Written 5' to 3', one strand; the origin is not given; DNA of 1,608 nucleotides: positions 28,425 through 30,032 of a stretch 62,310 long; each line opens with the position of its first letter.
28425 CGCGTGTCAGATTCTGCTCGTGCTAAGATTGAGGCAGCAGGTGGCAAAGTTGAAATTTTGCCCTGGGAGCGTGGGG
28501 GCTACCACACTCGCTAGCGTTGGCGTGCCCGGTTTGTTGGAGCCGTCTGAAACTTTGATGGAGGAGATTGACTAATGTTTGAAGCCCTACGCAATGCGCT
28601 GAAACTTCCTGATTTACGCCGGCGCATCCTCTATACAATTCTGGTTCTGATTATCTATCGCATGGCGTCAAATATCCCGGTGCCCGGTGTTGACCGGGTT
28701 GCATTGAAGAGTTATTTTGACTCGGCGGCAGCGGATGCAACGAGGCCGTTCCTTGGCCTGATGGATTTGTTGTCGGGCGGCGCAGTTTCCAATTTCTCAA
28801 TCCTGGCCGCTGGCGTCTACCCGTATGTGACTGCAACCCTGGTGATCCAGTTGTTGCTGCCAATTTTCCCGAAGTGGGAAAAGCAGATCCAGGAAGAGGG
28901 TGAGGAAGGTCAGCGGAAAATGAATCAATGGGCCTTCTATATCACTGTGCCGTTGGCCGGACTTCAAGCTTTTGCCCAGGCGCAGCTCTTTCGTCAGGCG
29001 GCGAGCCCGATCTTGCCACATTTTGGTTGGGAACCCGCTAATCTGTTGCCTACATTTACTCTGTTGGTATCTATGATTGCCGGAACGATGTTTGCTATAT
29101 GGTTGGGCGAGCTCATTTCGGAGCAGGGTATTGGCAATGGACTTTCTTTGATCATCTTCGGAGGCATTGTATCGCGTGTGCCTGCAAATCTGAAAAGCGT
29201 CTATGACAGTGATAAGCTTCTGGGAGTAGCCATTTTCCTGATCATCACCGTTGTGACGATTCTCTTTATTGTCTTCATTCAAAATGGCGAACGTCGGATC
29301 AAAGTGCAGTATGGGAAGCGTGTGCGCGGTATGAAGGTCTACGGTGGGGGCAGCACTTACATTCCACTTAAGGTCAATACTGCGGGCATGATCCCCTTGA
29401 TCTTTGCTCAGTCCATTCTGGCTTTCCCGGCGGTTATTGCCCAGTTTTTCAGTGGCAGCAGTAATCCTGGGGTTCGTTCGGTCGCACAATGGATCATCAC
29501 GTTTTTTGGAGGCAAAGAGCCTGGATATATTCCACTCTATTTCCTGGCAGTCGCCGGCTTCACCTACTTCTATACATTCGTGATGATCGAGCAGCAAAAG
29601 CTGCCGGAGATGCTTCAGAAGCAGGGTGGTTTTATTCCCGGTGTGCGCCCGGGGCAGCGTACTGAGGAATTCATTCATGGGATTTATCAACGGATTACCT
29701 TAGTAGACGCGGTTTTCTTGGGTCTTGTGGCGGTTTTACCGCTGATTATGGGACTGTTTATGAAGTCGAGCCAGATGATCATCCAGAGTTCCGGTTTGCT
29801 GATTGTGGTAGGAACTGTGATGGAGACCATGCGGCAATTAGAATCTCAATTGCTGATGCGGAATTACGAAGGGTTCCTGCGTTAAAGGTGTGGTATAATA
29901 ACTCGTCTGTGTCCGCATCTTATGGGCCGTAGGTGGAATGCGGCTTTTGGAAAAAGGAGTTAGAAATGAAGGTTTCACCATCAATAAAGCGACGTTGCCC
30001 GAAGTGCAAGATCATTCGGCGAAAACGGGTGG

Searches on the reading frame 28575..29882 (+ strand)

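Call 61: search_protein_families(library=pfam, proteins=[window:28575-29882:+], max_evalue=0.00001)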
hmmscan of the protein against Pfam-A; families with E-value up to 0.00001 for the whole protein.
window:28575-29882:+ (436 aa): 1 family
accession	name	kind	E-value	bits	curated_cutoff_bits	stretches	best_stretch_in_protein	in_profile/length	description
PF00344.25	SecY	-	5.3e-90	302.3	32.2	1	75-419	1-306/306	SecY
